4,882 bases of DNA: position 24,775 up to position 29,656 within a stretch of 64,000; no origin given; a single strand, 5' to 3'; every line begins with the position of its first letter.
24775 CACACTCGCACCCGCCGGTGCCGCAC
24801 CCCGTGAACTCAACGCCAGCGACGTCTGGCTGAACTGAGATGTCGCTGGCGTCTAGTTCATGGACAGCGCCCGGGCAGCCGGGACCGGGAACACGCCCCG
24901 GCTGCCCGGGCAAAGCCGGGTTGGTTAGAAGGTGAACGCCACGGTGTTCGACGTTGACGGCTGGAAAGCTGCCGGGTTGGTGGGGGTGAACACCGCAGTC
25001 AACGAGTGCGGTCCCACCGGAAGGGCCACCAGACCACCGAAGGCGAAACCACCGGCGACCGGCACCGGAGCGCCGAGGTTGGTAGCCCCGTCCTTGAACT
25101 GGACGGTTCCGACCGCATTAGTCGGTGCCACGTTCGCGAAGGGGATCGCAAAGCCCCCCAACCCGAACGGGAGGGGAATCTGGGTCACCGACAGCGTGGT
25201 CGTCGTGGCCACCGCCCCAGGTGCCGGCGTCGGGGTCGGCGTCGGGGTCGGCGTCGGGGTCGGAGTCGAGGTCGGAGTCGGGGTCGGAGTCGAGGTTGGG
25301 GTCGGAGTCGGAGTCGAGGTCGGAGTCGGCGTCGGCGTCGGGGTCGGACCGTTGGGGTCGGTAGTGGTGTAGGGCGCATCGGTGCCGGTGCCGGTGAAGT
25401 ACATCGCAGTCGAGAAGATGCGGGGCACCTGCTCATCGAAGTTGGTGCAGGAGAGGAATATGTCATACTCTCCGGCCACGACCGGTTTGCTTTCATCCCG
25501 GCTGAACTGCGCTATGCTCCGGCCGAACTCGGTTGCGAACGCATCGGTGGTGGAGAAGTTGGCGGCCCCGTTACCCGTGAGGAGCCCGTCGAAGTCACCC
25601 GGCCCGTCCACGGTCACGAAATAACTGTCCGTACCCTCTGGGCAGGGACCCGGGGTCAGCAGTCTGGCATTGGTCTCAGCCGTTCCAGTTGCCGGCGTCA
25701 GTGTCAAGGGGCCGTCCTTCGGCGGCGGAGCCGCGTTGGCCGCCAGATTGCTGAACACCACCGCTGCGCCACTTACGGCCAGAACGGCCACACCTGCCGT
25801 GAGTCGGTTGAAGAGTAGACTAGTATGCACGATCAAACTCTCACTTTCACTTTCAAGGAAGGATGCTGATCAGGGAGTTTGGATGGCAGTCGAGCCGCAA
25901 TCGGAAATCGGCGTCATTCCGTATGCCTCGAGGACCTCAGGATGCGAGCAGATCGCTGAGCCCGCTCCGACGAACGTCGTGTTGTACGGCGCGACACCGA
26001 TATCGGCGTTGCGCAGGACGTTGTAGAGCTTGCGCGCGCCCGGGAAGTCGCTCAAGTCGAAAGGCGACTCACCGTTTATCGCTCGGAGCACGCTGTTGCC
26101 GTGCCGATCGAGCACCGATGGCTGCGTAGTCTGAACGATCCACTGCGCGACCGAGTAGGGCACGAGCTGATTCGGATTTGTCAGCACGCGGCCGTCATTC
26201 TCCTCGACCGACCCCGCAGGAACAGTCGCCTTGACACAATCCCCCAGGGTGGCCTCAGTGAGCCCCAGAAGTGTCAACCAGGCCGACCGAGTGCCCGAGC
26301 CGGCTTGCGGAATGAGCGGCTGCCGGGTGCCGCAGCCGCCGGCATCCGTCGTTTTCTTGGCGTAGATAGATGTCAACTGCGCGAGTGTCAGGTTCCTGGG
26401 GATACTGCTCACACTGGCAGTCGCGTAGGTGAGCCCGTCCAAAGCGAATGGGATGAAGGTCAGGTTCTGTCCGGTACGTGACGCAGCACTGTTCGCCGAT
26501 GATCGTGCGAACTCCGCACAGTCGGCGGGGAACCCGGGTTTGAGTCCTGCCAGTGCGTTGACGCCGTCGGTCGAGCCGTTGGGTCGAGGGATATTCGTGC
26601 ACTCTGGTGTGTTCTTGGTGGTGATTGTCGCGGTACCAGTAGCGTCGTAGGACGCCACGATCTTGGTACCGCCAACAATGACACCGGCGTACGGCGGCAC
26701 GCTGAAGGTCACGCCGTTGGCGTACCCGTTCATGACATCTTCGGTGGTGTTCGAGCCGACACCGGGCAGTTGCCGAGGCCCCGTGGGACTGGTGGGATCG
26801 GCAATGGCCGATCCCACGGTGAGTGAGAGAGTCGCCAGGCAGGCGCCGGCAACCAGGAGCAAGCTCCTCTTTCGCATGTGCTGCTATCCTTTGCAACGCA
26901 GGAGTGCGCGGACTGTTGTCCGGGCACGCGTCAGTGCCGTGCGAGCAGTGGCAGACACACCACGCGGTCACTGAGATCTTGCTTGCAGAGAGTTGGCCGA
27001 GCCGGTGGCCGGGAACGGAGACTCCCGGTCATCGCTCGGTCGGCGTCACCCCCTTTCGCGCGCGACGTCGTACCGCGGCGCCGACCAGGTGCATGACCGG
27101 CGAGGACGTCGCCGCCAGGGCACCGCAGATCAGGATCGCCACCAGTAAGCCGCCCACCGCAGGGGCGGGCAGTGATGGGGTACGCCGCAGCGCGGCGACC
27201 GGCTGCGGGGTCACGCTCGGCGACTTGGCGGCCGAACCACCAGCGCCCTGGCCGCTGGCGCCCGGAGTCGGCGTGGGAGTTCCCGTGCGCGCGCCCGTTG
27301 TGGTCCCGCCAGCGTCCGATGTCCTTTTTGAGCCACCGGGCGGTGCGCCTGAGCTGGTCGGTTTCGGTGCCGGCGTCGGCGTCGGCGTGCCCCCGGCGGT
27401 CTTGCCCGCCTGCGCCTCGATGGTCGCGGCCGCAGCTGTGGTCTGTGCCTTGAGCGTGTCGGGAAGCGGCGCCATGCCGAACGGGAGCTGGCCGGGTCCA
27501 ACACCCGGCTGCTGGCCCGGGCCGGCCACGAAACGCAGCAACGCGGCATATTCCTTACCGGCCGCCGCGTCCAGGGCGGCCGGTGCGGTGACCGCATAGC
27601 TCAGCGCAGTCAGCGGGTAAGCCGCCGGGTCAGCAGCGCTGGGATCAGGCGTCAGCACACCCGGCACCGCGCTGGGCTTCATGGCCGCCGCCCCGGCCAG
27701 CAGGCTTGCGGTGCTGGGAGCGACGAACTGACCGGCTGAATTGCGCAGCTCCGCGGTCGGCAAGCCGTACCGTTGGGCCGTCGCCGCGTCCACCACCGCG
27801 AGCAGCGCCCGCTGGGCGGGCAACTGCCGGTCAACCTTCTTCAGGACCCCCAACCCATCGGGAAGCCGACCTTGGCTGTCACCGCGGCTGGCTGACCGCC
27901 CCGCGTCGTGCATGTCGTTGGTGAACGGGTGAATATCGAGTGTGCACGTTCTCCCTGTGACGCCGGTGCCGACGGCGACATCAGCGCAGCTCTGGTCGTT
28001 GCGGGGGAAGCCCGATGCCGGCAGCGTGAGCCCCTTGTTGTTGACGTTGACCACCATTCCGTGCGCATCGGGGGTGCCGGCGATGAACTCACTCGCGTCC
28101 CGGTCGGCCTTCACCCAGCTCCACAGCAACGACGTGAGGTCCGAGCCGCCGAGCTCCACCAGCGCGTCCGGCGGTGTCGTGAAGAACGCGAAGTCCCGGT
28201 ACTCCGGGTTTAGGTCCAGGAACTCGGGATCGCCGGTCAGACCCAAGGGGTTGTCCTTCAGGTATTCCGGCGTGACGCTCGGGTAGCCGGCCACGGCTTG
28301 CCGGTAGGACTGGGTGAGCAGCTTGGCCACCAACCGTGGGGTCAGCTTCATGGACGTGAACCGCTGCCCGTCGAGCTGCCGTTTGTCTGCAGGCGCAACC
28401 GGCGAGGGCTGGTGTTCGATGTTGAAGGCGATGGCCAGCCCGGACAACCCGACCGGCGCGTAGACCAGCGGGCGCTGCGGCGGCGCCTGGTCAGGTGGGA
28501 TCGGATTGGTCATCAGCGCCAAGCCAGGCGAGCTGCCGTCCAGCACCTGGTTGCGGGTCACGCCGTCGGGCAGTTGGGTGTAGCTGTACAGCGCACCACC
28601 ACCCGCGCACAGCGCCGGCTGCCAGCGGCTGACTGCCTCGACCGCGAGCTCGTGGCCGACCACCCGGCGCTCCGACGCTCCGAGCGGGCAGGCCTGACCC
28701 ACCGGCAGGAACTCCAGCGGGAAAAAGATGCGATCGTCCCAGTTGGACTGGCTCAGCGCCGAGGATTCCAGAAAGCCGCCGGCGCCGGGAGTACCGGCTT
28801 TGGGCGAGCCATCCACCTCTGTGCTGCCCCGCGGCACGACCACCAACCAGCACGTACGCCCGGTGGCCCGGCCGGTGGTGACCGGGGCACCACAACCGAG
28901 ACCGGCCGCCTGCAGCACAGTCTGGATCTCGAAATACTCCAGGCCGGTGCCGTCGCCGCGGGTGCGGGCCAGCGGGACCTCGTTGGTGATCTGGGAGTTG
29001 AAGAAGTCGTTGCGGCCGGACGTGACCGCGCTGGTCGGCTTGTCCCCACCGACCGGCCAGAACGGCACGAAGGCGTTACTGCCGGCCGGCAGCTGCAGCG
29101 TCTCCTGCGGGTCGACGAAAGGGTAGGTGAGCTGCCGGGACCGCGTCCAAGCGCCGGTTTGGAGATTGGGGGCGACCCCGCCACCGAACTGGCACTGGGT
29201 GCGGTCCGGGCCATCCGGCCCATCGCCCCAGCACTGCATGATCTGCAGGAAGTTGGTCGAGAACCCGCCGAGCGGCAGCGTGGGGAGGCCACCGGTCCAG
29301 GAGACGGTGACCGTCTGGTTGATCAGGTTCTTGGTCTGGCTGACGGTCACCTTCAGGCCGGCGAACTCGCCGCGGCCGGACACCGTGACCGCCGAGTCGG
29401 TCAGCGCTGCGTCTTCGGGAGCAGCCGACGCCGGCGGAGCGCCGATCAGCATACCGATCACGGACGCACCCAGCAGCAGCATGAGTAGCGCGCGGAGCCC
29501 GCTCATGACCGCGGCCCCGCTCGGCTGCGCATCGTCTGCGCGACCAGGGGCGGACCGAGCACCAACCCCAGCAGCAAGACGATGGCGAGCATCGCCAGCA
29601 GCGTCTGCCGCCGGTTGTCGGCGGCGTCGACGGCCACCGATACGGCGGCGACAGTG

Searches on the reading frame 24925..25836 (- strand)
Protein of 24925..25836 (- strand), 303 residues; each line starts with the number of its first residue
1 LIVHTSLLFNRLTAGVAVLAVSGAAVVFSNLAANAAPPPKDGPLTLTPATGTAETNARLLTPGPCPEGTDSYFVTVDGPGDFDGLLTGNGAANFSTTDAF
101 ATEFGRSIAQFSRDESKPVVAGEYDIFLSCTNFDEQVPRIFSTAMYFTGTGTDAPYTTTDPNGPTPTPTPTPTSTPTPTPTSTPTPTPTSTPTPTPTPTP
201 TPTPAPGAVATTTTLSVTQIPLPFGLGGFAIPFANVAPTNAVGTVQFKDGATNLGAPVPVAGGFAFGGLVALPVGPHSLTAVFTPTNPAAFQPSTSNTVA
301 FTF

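Call 3: search_protein_families(library=pfam, proteins=[window:24925-25836:-], max_evalue=0.01)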
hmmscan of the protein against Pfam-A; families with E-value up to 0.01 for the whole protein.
window:24925-25836:- (303 aa): 1 family
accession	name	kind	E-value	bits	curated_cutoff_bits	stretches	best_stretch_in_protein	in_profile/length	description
PF05887.16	Trypan_PARP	-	0.0009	19.7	100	1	152-211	57-116/134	Procyclic acidic repetitive protein (PARP)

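Call 4: search_protein_families(library=ncbifam, proteins=[window:24925-25836:-], max_evalue=0.01)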
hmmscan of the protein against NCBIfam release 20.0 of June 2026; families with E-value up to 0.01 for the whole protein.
window:24925-25836:- (303 aa): 1 family
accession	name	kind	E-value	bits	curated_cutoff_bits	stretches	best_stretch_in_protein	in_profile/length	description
NF033845.1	MSCRAMM_ClfB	exception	0.0058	14.6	999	1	155-204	537-584/871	MSCRAMM family adhesin clumping factor ClfB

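Call 45: search_protein_families(library=pfam, proteins=[window:24925-25836:-], max_evalue=10)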
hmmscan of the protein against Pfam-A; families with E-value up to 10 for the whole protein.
window:24925-25836:- (303 aa): 2 families
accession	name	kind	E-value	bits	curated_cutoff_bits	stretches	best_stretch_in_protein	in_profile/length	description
PF05887.16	Trypan_PARP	-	0.0009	19.7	100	1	152-211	57-116/134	Procyclic acidic repetitive protein (PARP)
PF16640.11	Big_3_5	-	0.26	12.3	35.5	1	234-302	18-86/88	Bacterial Ig-like domain (group 3)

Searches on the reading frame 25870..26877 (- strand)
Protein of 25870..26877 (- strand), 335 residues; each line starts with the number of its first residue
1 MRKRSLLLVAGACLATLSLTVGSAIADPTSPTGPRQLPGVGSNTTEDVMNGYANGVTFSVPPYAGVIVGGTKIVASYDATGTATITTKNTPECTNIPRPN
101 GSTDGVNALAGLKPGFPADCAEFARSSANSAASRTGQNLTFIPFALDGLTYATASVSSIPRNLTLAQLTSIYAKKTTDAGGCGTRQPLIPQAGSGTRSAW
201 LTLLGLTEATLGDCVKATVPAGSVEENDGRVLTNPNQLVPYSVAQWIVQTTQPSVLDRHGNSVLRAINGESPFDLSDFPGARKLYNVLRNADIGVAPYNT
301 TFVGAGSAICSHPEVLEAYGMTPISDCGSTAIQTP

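Call 3: search_protein_families(library=pfam, proteins=[window:25870-26877:-], max_evalue=0.01)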
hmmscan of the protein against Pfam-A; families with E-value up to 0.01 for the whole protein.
window:25870-26877:- (335 aa): 0 families

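Call 4: search_protein_families(library=ncbifam, proteins=[window:25870-26877:-], max_evalue=0.01)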
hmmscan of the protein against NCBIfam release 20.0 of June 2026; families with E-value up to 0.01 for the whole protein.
window:25870-26877:- (335 aa): 0 families

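Call 45: search_protein_families(library=pfam, proteins=[window:25870-26877:-], max_evalue=10)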
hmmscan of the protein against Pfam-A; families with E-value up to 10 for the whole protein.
window:25870-26877:- (335 aa): 0 families

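Call 47: search_solved_structures(query=window:25870-26877:-, max_evalue=1, show_alignments=1)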
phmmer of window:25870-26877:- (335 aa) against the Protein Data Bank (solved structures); distinct sequences matched with E-value up to 1: 7.
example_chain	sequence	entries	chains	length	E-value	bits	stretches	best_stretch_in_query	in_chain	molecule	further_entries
1twy_A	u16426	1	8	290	0.00015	24.5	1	91-230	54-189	ABC transporter, periplasmic substrate-binding protein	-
4q8r_A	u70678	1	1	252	0.012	18.2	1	104-210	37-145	Phosphate ABC transporter, phosphate-binding protein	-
2wmz_A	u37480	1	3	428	0.49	12.9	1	13-83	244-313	OUTER MEMBRANE PROTEIN TOLC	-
2xmn_A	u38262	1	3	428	0.51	12.9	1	13-83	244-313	Outer membrane protein TolC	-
1ek9_A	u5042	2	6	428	0.51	12.9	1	13-83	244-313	OUTER MEMBRANE PROTEIN TOLC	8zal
5v5s_A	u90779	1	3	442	0.54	12.8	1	13-83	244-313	Outer membrane protein TolC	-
2vdd_A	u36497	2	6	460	0.6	12.6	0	13-83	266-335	OUTER MEMBRANE PROTEIN TOLC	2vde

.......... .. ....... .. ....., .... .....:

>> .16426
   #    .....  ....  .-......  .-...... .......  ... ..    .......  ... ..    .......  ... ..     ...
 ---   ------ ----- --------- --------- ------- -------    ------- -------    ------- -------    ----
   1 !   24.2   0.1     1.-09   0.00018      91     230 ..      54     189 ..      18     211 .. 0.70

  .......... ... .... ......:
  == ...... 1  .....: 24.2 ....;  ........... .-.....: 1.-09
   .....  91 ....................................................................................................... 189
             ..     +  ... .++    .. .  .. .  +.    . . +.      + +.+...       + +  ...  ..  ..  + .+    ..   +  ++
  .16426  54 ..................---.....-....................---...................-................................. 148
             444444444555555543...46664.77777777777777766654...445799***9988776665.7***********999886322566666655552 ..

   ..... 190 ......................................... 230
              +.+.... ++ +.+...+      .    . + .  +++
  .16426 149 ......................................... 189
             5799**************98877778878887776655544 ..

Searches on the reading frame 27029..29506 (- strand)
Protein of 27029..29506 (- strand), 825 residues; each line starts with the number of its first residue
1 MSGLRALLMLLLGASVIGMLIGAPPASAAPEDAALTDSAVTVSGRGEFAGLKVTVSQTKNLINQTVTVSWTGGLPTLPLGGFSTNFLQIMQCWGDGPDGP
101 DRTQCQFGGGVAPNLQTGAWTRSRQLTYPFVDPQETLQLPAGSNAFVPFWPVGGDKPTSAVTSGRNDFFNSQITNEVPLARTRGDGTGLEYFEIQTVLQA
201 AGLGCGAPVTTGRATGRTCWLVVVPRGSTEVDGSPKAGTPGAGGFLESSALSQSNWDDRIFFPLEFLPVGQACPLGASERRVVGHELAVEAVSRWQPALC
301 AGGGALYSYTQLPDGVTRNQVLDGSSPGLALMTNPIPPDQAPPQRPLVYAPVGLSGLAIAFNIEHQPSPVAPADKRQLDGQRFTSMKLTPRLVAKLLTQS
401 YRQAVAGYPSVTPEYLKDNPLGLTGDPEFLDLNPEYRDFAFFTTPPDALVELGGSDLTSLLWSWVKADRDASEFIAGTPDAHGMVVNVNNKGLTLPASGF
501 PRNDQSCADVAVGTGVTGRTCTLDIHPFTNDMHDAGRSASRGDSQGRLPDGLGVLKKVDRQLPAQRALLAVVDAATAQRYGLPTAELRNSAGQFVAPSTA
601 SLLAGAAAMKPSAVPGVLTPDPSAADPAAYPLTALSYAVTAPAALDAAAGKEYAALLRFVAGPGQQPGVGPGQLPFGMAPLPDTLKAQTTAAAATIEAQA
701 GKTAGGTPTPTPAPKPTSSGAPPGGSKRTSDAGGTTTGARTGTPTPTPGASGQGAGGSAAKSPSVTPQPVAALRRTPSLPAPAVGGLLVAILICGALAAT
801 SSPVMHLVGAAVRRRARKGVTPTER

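Call 3: search_protein_families(library=pfam, proteins=[window:27029-29506:-], max_evalue=0.01)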
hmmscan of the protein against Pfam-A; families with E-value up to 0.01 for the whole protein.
window:27029-29506:- (825 aa): 0 families

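Call 4: search_protein_families(library=ncbifam, proteins=[window:27029-29506:-], max_evalue=0.01)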
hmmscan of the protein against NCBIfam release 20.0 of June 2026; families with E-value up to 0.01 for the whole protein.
window:27029-29506:- (825 aa): 1 family
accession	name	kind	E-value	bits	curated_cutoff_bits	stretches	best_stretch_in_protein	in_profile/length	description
TIGR00975.1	3a0107s03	equivalog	2.5e-09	36.6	205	1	572-696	195-314/315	phosphate ABC transporter substrate-binding protein PstS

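Call 45: search_protein_families(library=pfam, proteins=[window:27029-29506:-], max_evalue=10)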
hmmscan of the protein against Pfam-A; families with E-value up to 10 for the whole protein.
window:27029-29506:- (825 aa): 0 families

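Call 46: search_solved_structures(query=window:27029-29506:-, max_evalue=1, show_alignments=1)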
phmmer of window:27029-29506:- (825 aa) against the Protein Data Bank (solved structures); distinct sequences matched with E-value up to 1: 13.
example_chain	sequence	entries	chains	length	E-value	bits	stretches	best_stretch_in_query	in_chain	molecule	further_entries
7dm1_B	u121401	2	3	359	0.00052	21.6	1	569-696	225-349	Phosphate-binding protein PstS 1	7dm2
1pc3_A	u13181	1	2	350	0.00077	21.1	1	569-696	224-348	Phosphate-binding protein 1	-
8ods_A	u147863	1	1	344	0.0099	17.4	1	566-666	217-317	Phosphate-binding protein PstS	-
6uth_a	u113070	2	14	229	0.097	14.1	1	660-711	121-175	Proteasome activator protein PA26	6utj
6xmj_O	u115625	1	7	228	0.1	14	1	660-711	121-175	Proteasome activator protein PA26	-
3jrm_O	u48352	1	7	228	0.1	14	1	660-711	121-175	Proteasome activator protein PA26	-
3ipm_O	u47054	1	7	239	0.1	14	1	660-711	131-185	Proteasome activator PA26, Proteasome-activating nucleotidase fusion protein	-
3jse_O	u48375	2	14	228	0.11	13.9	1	660-711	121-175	Proteasome activator protein PA26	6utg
3jtl_O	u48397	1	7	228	0.11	13.9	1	660-711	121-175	Proteasome activator protein PA26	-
1fnt_c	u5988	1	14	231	0.11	13.9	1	660-711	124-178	PROTEASOME ACTIVATOR PROTEIN PA26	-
1ya7_O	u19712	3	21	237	0.12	13.8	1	660-711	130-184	proteasome activator protein PA26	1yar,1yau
7nmz_C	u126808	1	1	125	0.72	11.2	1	698-784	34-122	E3 ubiquitin-protein ligase NEDD4-like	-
1z7q_c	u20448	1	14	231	0.85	11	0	660-707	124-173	proteasome activator protein PA26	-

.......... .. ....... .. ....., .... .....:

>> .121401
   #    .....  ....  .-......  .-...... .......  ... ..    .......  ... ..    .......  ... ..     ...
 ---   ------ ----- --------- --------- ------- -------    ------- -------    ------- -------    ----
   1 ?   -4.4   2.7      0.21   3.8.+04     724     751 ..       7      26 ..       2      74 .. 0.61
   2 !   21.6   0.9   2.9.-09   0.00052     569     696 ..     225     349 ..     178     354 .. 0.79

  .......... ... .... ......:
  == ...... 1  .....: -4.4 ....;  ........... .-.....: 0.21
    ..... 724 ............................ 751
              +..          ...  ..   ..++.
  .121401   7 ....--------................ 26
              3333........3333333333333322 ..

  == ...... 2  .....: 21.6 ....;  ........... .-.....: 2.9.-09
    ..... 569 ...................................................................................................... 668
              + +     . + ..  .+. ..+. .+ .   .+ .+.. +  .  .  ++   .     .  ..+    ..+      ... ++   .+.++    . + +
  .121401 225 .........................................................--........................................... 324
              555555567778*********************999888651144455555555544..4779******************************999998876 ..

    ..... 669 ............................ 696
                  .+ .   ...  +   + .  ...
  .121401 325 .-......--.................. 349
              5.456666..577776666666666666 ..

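Call 60: find_homologous_proteins(query=window:27029-29506:-, max_evalue=1e-10)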
Query window:27029-29506:- (825 aa): 2027 proteins with E <= 1e-10 among 8000 candidates; the best 120 are listed.
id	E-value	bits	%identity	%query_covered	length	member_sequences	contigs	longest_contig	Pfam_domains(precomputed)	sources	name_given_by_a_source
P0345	0.0e+0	1831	100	100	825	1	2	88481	-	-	-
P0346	0.0e+0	1236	71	99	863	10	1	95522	-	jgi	jgi:hypothetical protein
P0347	0.0e+0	1167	68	100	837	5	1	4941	-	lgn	-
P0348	0.0e+0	1154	70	95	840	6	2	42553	-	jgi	jgi:hypothetical protein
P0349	0.0e+0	1139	66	98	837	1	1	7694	-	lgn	-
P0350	0.0e+0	1129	68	95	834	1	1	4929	-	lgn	-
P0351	0.0e+0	1128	65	99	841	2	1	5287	-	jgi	jgi:hypothetical protein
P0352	0.0e+0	1128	66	99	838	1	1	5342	-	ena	-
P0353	0.0e+0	1123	67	98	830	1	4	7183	-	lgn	-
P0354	0.0e+0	1118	65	99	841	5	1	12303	-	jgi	jgi:hypothetical protein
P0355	0.0e+0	1116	66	100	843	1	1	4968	-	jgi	jgi:hypothetical protein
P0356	0.0e+0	1115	66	97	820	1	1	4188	-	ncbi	ncbi:MAG: hypothetical protein ACRDS0_32830, partial [Pseudonocardiaceae bacterium]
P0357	0.0e+0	1115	66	100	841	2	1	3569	-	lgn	-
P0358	0.0e+0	1113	67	94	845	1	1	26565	-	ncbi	-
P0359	0.0e+0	1110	65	99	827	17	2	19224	-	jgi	jgi:hypothetical protein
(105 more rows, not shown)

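Call 73: predict_structure(alignment_id=A3)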
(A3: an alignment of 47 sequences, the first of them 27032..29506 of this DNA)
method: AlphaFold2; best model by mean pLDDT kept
length: 825 residues; sequences in the alignment: 47
mean_pLDDT: 72.8   pTM: 0.72
mean pLDDT of the five models: 72.8, 70.8, 69.7, 69.3, 67.2
residues with pLDDT >= 90: 248; 70-90: 304; 50-70: 100; < 50: 173
segments of 3 or more residues with pLDDT < 50: 1-36, 198-202, 210-214, 268-271, 705-786, 794-825
pLDDT, mean of each block of 10 residues (from residue 1): 34 32 26 45 91 79 71 86 90 78 80 72 88 90 83 79 69 71 85 62 52 59 94 86 84 94 66 70 86 84 83 83 86 88 89 94 85 82 93 89 72 81 91 88 53 64 92 94 90 63 64 74 75 83 77 73 82 89 94 97 97 92 95 94 92 95 87 88 97 96 53 33 30 27 29 26 28 28 41 44 38 33 25
secondary structure, 60 per line:
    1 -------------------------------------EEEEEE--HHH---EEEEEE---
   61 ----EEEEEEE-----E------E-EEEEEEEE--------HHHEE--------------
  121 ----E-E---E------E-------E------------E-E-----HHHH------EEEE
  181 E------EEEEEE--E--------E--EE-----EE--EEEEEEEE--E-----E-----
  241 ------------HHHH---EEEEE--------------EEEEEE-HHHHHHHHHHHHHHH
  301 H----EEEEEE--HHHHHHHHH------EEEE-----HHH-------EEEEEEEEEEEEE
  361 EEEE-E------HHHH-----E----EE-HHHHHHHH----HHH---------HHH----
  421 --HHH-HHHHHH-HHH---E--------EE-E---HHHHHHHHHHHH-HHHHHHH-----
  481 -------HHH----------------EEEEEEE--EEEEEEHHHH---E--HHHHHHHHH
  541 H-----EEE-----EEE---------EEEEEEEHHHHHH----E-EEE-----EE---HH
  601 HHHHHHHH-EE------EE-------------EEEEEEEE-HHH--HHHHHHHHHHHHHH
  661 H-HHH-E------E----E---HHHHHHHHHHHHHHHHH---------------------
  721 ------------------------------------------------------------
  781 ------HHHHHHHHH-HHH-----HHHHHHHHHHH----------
elements in order (helices of 4 or more, strands of 3 or more residues): E38-43 E52-57 E65-71 E86-93 H167-170 E177-181 E188-193 E219-226 H253-256 E260-264 E279-284 H286-301 E306-311 H314-322 E329-332 E348-364 H373-376 H390-397 H427-432 H456-467 H469-475 E507-513 E516-521 H522-525 H532-541 E547-549 E555-557 E567-573 H574-579 E586-588 H599-608 E633-640 H647-661 H683-699 H787-795 H805-815

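Call 76: fold_search(model_id=the predicted structure, library=pdb)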
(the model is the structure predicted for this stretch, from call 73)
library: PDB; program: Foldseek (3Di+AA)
matches with E <= 10: 873; with E <= 0.001: 33
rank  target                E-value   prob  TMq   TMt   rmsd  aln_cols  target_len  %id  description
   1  1pc3_MODEL_1_A        4.1e-11  1.00  0.31  0.72   6.2       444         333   17  Crystal structure of the extracellular phosphate ABC transport receptor (PstS-1) and immunodominant antigen of (released 2004-05-18)
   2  4lvq_A                4.4e-11  1.00  0.32  0.77   5.6       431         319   16  Crystal structure of the M. tuberculosis phosphate binding protein PstS3 (released 2014-03-26)
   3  5wnn_A                1.5e-10  1.00  0.28  0.68   7.0       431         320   14  Crystal structure of Phosphate-binding protein PstS protein from Burkholderia pseudomallei (released 2017-08-30)
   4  8ods                  2.4e-10  1.00  0.30  0.74   6.3       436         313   17  Phosphate-Binding Protein (PstS) from Xanthomonas citri pv. citri A306 bound to phosphate (released 2023-10-11)
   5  2z22_A                2.8e-10  1.00  0.29  0.69   6.9       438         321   15  Crystal structure of phosphate preplasmic binding protein psts from yersinia pestis (released 2007-10-30)
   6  7dm1_A                3.0e-10  1.00  0.31  0.71   6.8       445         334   16  crystal structure of the M.tuberculosis phosphate ABC transport receptor PstS-1 in complex with Fab p4-36 (released 2020-12-23)
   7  1ixi                  3.9e-10  1.00  0.29  0.70   6.6       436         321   14  PHOSPHATE-BINDING PROTEIN MUTANT WITH ASP 56 REPLACED BY ASN COMPLEX WITH MONOBASIC PHOSPHATE ION (released 1997-10-22)
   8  1a54                  5.2e-10  1.00  0.29  0.71   6.6       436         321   14  PHOSPHATE-BINDING PROTEIN MUTANT A197C LABELLED WITH A COUMARIN FLUOROPHORE AND BOUND TO DIHYDROGENPHOSPHATE ION (released 1998-10-14)
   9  7xg8                  7.3e-10  1.00  0.29  0.73   6.5       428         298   14  Crystal structure of PstS protein from cyanophage P-SSM2 (released 2023-02-08)
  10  1qui                  7.8e-10  1.00  0.29  0.70   6.7       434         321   14  PHOSPHATE-BINDING PROTEIN MUTANT WITH ASP 137 REPLACED BY GLY COMPLEX WITH BROMINE AND PHOSPHATE (released 1996-07-11)
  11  9k3x_E                8.2e-10  1.00  0.31  0.74   5.2       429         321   14  Cryo-EM structure of E coli pstSCAB in the pretranslocation state (released 2026-02-18)
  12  1quk                  1.0e-09  1.00  0.28  0.66   7.3       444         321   13  PHOSPHATE-BINDING PROTEIN MUTANT WITH ASP 137 REPLACED BY ASN COMPLEX WITH PHOSPHATE (released 1996-07-11)
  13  1a40                  1.4e-09  1.00  0.28  0.67   6.9       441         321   14  PHOSPHATE-BINDING PROTEIN WITH ALA 197 REPLACED WITH TRP (released 1999-03-23)
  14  7xg7_A                2.0e-09  1.00  0.30  0.77   6.9       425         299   14  Crystal structure of PstS protein from cyanophage Syn19 (released 2023-02-08)
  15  2abh                  2.3e-09  1.00  0.30  0.70   6.7       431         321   13  PHOSPHATE-BINDING PROTEIN (RE-REFINED) (released 1997-04-21)
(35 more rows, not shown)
